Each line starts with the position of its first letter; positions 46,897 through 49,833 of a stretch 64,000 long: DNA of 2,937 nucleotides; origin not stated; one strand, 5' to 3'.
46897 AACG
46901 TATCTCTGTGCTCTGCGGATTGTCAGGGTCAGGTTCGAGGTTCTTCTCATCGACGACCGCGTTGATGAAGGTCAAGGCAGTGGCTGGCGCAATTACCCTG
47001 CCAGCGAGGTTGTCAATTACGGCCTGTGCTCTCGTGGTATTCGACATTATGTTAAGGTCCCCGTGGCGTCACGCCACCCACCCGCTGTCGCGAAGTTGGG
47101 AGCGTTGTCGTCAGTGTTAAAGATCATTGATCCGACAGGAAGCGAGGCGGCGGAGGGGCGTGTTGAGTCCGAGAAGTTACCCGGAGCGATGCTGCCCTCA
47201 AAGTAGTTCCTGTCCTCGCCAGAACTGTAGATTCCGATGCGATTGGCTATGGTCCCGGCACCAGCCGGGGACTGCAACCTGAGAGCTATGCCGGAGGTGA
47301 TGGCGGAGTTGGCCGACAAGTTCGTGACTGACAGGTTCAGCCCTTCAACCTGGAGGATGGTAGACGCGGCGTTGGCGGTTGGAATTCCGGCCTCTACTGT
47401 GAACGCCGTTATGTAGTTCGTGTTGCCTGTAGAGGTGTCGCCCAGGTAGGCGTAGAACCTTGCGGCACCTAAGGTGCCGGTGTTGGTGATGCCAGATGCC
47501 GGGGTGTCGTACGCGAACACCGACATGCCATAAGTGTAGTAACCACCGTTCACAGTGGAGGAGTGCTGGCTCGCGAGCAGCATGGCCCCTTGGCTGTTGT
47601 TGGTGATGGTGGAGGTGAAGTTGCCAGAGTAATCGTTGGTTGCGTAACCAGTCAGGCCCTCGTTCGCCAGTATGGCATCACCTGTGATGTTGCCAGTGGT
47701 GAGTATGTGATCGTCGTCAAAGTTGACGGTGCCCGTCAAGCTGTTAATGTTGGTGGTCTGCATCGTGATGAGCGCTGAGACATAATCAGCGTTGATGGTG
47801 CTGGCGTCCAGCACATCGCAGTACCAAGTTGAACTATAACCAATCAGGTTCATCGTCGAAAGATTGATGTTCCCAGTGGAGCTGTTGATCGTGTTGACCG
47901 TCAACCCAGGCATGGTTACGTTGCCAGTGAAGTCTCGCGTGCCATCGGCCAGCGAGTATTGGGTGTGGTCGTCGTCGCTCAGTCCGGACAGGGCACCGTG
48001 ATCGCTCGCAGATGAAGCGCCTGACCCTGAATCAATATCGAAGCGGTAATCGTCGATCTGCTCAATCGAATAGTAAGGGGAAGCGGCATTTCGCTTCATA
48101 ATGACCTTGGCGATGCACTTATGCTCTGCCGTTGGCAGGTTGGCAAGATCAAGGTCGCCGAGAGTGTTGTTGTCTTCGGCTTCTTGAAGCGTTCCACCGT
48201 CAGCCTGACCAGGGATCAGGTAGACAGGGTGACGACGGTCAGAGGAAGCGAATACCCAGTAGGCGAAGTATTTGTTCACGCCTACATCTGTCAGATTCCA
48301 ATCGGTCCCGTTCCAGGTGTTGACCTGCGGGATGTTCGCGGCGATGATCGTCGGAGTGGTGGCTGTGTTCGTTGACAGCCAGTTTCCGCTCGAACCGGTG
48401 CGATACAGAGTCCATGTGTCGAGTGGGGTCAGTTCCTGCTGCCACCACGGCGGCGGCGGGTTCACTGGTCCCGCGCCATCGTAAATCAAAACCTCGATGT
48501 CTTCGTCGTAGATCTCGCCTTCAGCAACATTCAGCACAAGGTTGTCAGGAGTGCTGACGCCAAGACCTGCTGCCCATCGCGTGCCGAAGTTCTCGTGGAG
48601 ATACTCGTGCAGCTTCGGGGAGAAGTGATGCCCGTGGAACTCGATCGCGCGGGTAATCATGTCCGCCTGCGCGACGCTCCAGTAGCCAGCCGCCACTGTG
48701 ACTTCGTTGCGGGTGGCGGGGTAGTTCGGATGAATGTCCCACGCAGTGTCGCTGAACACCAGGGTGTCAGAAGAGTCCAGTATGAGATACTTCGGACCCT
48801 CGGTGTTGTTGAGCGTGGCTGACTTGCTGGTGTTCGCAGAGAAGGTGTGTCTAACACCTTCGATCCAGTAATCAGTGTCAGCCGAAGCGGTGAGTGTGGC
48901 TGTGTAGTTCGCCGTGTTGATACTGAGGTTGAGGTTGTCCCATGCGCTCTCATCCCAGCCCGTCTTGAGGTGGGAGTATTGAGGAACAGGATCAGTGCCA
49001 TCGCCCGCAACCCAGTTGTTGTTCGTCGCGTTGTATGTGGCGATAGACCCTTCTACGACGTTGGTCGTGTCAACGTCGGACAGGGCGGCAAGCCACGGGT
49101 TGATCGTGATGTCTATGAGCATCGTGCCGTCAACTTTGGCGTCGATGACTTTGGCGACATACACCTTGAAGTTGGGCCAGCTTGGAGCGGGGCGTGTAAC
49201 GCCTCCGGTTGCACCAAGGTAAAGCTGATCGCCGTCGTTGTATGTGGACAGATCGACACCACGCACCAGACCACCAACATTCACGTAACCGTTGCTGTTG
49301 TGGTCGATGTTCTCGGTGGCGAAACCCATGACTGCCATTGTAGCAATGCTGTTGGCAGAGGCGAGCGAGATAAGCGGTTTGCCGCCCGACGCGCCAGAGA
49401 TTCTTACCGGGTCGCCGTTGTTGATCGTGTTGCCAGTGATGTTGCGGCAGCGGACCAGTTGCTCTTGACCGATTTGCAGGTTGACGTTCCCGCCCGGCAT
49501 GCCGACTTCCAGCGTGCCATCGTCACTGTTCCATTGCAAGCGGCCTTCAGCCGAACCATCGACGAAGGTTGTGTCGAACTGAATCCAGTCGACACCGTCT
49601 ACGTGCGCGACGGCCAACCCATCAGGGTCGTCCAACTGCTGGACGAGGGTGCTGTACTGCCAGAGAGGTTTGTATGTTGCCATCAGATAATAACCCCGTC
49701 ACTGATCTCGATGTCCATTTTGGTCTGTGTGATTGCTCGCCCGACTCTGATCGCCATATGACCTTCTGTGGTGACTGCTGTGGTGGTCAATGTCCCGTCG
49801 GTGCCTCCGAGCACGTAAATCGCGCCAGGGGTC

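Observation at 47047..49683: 878-aa fibre-like, sequon-rich protein inside the head module (between capsid and connector genes)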

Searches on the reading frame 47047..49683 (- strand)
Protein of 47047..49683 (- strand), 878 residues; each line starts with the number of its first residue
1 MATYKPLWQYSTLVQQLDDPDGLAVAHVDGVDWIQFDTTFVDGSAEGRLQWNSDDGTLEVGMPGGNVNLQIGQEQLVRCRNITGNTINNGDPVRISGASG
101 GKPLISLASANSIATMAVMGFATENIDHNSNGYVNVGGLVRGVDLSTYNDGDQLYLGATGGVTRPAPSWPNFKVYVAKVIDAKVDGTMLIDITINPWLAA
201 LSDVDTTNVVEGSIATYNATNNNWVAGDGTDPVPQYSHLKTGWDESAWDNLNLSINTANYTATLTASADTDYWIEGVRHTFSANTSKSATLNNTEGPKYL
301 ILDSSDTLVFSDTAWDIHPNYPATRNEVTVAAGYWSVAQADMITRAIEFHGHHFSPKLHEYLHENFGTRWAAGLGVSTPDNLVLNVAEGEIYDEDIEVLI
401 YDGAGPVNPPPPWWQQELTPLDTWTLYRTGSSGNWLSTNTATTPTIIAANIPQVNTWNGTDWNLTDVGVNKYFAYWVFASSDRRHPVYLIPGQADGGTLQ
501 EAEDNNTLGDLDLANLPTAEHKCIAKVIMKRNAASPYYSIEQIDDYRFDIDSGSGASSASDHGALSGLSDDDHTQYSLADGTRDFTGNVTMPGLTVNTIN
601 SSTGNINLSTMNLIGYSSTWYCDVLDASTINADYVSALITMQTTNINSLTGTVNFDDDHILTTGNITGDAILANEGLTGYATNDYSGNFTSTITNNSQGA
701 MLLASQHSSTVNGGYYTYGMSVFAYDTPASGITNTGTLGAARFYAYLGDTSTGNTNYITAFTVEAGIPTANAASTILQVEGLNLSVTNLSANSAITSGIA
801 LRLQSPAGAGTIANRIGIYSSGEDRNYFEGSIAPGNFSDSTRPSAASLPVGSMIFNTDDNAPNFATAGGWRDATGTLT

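Call 5: search_protein_families(library=phrogs, proteins=[window:47047-49683:-], max_evalue=0.01)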
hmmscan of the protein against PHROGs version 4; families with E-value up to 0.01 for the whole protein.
window:47047-49683:- (878 aa): 0 families

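Call 6: search_protein_families(library=pfam, proteins=[window:47047-49683:-], max_evalue=0.01)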
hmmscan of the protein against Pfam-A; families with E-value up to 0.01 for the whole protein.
window:47047-49683:- (878 aa): 0 families

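Call 8: find_homologous_proteins(query=window:47047-49683:-)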
Query window:47047-49683:- (878 aa): 105 proteins with E <= 0.001 among 8000 candidates.
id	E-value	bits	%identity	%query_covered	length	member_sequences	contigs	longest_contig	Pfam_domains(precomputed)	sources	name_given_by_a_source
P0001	0.0e+0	1986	100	100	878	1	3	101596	-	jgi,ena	-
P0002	8.0e-245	833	60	78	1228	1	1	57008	PF13229.13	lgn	-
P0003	2.6e-146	507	44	77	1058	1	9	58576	-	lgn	-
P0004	3.0e-126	441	45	64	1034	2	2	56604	-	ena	-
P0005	2.5e-113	398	41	64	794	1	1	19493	-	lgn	-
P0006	1.1e-99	353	39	70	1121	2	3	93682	-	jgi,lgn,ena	-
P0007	2.6e-98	349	38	69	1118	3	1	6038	-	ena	-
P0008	4.0e-83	298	34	63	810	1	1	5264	-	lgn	-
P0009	3.6e-81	292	53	23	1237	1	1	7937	-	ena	-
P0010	1.7e-77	280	38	43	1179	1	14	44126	-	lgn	-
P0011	5.0e-76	275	33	64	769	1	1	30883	-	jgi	jgi:hypothetical protein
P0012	9.2e-75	271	41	48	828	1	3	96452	PF21300.3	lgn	-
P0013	9.7e-72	261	53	26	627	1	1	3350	-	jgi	jgi:hypothetical protein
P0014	8.7e-68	248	33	76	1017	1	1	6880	-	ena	-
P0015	1.0e-65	241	31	69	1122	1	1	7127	-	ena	-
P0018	6.8e-60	221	32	70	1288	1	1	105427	-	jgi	jgi:ribosomal protein L27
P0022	1.2e-52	197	31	62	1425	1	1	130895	-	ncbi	-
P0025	3.6e-50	189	64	16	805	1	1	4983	PF26986.1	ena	-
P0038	2.4e-42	163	46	22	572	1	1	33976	PF07880.17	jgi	jgi:hypothetical protein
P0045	1.1e-40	158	48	22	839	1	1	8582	PF09956.16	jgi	jgi:hypothetical protein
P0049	8.0e-40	155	47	22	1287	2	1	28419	PF07953.21,PF13385.14,PF09956.16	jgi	-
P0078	2.5e-31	127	40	25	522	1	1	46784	PF09956.16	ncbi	-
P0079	2.8e-31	127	43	22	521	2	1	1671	PF09956.16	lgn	-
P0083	1.2e-30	125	46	20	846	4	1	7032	PF09956.16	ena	-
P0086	8.4e-30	122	42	22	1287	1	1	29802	PF09956.16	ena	-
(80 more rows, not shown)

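Call 9: search_solved_structures(query=window:47047-49683:-, max_evalue=1, show_alignments=2)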
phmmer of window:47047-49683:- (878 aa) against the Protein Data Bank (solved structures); distinct sequences matched with E-value up to 1: 0.

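Call 10: search_dna_similar(query=window:47047-49683:-, collection=phages, mode=protein)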
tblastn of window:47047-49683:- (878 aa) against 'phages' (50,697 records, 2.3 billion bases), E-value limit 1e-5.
Records with a match: 15; places in all: 15; records where one place covers at least 80% of the query: 0.
Best place of each record, by identity: <60% 15.
By first word of the organism name: Synechococcus 4; uncultured 3; Nitrincola 2; Acinetobacter 2; Pseudomonas 1; Phage 1; Caudoviricetes 1; Roseobacter 1.
By host as written in the record: - 5; Nitrincola sp. M3-16 2; Acinetobacter soli KZ-1 2; Synechococcus sp. MW02 2; Synechococcus sp. WH 7803 2; Pseudomonas aeruginosa 1; Rhodobacteraceae bacterium FZCC0042 1.
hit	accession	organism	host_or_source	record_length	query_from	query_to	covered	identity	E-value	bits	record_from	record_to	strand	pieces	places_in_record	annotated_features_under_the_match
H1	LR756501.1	uncultured phage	metagenomic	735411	286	549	30%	29.2%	5e-12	76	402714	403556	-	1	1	record has no annotation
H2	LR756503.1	uncultured phage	metagenomic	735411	286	549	30%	29.2%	5e-12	76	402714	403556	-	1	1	record has no annotation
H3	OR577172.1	Pseudomonas phage Rollin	Pseudomonas aeruginosa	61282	30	225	22%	39.2%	9e-29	130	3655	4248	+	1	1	tail fiber protein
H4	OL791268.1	Phage zth2-2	-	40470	17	225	24%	35.5%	9e-21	104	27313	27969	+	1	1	record has no annotation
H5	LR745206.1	uncultured phage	metagenomic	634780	351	599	28%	27.5%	6e-6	56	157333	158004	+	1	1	record has no annotation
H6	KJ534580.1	Nitrincola phage 1M3-16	Nitrincola sp. M3-16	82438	32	224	22%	34.5%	7e-19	99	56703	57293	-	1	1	putative tail protein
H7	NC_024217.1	Nitrincola phage 1M3-16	Nitrincola sp. M3-16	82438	32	224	22%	34.5%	7e-19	99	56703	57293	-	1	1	putative tail protein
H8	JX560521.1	Acinetobacter phage phiAC-1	Acinetobacter soli KZ-1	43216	30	218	22%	31.8%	1e-11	75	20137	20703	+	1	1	hypothetical protein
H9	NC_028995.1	Acinetobacter phage phiAC-1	Acinetobacter soli KZ-1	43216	30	218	22%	31.8%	1e-11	75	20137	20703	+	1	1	hypothetical protein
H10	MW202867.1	Caudoviricetes sp.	Manatee Spring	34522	18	180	19%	34.1%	6e-13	79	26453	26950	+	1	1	cerebellin-1 domain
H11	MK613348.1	Roseobacter phage CRP-6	Rhodobacteraceae bacterium FZCC0042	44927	34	193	18%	34.1%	4e-16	90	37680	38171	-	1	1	putative tail fiber protein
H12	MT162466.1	Synechococcus phage S-N03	Synechococcus sp. MW02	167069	53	183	15%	31.1%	7e-8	63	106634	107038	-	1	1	putative tail fiber-like protein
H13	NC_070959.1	Synechococcus phage S-N03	Synechococcus sp. MW02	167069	53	183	15%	31.1%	7e-8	63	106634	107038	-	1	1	tail fiber protein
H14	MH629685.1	Synechococcus virus S-PRM1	Synechococcus sp. WH 7803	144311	70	186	13%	33.3%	3e-6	57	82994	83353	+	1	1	putative tail fiber-like protein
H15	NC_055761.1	Synechococcus virus S-PRM1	Synechococcus sp. WH 7803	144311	70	186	13%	33.3%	3e-6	57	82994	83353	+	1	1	tail fiber protein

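Call 11: search_protein_families(library=pfam, proteins=[window:47047-49683:-, P0045, P0078, P0083, P0002, P0012, P0049, P0038, P0025], max_evalue=10)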
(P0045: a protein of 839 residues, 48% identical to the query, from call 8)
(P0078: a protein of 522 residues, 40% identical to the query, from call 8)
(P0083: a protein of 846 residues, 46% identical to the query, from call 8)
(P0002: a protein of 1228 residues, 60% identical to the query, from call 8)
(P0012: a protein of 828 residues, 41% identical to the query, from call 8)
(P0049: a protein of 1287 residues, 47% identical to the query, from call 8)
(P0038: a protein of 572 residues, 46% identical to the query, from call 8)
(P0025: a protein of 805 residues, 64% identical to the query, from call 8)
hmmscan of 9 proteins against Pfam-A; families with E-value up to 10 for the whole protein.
window:47047-49683:- (878 aa): 0 families

P0045 (839 aa): 3 families
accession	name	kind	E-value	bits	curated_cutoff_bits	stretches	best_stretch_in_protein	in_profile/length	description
PF09956.15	Phage_cement_2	-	3.7e-07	30.9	24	1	82-187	9-92/103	Phage cement protein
PF24229.1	Phage_TreK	-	0.085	13.2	22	1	674-692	6-24/82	Staphylococcus phage terminal repeat-encoded protein TreK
PF19408.5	PKD_6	-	0.18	12.6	25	1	621-655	37-70/82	PKD-like domain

P0078 (522 aa): 2 families
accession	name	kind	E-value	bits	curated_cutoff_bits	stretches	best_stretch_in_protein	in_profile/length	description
PF09956.15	Phage_cement_2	-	1.3e-06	29.2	24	1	104-224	6-97/103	Phage cement protein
PF19408.5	PKD_6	-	0.56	11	25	1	305-338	38-70/82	PKD-like domain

P0083 (846 aa): 2 families
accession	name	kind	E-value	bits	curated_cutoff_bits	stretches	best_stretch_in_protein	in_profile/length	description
PF09956.15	Phage_cement_2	-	1.3e-05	25.9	24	1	153-265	14-99/103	Phage cement protein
PF14059.11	DUF4251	-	0.079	13.5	27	0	765-816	30-77/133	Domain of unknown function (DUF4251)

P0002 (1228 aa): 1 family
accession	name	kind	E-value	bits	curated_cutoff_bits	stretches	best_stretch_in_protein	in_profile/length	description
PF13229.12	Beta_helix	-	8.3e-07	29.2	25.9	1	1092-1221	20-146/158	Right handed beta helix region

P0012 (828 aa): 1 family
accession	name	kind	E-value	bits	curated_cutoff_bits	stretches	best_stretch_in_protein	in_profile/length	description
PF21300.2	LbR_Ice_bind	-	1.9e-05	25.1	30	3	619-668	8-57/97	Grass antifreeze beta roll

P0049 (1287 aa): 4 families
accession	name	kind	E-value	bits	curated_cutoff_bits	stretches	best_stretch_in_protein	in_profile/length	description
PF13385.13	Laminin_G_3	-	4.3e-26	92.3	27.6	1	417-572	1-151/151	Concanavalin A-like lectin/glucanases superfamily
PF07953.20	Toxin_R_bind_N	-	2.9e-07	30.8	23.8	1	389-566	4-191/191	Clostridium neurotoxin, N-terminal receptor binding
PF09956.15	Phage_cement_2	-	8.5e-06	26.5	24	1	650-763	5-95/103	Phage cement protein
PF02210.31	Laminin_G_2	-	3.3e-05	24.8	22.9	1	476-560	32-122/126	Laminin G domain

P0038 (572 aa): 1 family
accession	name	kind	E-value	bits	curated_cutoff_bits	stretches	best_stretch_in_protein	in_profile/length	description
PF07880.17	T4_gp9_10_N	-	1.7e-07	31.9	25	1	5-55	2-54/175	Bacteriophage T4 gp9/10-like protein, N-terminal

P0025 (805 aa): 1 family
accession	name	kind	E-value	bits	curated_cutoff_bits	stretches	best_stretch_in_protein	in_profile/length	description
PF09956.15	Phage_cement_2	-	0.00064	20.5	24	1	121-216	5-79/103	Phage cement protein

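Call 12: get_annotated_region(hit=H3, flank=8000)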
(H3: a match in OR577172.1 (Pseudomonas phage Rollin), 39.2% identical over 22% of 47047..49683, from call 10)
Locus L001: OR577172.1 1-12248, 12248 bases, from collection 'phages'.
description: Pseudomonas phage Rollin, partial genome.
organism: Pseudomonas phage Rollin (NCBI taxid 3079657)
taxonomy: Viruses; Duplodnaviria; Heunggongvirae; Uroviricota; Caudoviricetes
host: Pseudomonas aeruginosa; source: water; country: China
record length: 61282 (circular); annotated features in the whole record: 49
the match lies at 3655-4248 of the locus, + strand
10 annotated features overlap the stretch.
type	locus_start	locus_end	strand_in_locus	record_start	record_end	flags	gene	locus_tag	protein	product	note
CDS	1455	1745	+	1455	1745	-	-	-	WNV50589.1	NAD/FAD-utilizing enzyme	NAD/FAD-utilizing enzyme apparently involved in cell division (ACLAME 1462)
CDS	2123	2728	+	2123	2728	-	-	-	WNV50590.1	hypothetical protein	-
CDS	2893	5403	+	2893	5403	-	-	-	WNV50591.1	tail fiber protein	-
CDS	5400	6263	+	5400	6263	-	-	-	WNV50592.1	hypothetical protein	-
CDS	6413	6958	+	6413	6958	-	-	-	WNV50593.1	hypothetical protein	-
CDS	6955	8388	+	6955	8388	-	-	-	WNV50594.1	hypothetical protein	-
CDS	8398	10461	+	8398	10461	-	-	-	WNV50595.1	hypothetical protein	-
CDS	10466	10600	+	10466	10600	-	-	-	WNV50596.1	hypothetical protein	-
CDS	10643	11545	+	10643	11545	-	-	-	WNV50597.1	hypothetical protein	-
CDS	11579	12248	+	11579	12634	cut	-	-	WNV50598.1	hypothetical protein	-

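Call 13: get_annotated_region(hit=H6, flank=10000)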
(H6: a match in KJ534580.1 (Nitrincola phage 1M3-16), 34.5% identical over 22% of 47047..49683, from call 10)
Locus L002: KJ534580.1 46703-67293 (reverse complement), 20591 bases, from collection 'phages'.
description: Nitrincola phage 1M3-16, complete genome.
organism: Nitrincola phage 1M3-16 (NCBI taxid 1472912)
taxonomy: Viruses; Duplodnaviria; Heunggongvirae; Uroviricota; Caudoviricetes
host: Nitrincola sp. M3-16; source: alkaline hypersaline lake water; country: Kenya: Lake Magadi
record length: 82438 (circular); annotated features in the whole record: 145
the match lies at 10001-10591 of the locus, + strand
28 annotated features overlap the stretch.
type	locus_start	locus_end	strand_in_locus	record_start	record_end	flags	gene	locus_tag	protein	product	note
CDS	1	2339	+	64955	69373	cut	-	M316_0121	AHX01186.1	putative tape measure protein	orf121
CDS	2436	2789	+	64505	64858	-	-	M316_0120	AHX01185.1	hypothetical protein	orf120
CDS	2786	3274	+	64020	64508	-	-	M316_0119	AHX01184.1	hypothetical protein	orf119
CDS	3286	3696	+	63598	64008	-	-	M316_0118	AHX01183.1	putative tail structure protein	orf118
CDS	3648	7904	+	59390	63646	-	-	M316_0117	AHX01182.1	putative tail fiber protein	orf117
CDS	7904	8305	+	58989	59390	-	-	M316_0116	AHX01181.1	hypothetical protein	orf116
CDS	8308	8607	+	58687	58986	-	-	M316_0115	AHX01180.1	hypothetical protein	orf115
CDS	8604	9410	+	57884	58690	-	-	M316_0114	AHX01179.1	hypothetical protein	orf114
CDS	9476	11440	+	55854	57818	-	-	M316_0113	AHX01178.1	putative tail protein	orf113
CDS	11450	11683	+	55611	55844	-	-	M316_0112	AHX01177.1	hypothetical protein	orf112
CDS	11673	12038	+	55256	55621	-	-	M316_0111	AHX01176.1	hypothetical protein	orf111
CDS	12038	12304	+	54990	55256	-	-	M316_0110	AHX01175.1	hypothetical protein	orf110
CDS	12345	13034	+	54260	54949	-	-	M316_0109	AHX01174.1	hypothetical protein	orf109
CDS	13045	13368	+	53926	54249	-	-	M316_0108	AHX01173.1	hypothetical protein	orf108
CDS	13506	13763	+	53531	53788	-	-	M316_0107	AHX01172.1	hypothetical protein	orf107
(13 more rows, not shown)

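Call 16: find_encoding_contigs(protein=P0002, flank=10000, max_places=2)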
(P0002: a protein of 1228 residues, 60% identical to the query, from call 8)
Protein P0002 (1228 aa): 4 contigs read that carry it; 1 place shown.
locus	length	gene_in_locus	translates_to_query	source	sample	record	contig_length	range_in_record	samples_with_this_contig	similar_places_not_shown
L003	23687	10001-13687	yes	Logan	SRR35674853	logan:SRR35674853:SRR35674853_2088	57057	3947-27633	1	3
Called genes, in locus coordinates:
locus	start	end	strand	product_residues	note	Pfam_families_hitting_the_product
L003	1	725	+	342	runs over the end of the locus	-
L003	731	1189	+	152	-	-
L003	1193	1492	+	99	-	-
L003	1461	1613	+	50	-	-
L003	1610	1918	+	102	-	-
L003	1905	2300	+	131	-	-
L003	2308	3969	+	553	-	PF05876:GpA_ATPase, PF20454:GpA_nuclease (weak)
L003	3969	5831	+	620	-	-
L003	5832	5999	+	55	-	-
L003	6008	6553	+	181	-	PF20557:DnaT_2 (weak)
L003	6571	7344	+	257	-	-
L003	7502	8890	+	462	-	-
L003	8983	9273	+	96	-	-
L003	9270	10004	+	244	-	-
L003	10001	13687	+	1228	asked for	PF13229:Beta_helix (weak)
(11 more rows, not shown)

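Call 17: find_encoding_contigs(protein=P0003, flank=10000, max_places=2)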
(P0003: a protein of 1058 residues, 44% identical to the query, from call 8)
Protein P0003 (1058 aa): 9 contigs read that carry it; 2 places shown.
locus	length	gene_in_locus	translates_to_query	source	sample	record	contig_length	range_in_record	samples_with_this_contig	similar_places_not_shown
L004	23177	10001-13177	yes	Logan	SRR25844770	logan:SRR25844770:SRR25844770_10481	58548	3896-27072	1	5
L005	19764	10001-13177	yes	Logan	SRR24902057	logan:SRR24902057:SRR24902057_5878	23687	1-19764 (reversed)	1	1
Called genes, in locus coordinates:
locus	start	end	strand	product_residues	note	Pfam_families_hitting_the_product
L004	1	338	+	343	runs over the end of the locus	-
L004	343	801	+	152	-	-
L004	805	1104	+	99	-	-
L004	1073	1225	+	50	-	-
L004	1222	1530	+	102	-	-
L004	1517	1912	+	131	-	-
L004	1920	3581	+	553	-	PF05876:GpA_ATPase, PF20454:GpA_nuclease (weak)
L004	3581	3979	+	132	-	PF02945:Endonuclease_7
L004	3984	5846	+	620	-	-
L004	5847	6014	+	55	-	-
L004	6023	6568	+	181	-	PF20557:DnaT_2 (weak)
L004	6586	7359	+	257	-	-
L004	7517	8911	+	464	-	-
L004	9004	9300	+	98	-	-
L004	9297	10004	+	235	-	-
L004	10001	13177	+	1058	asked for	-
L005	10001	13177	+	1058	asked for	-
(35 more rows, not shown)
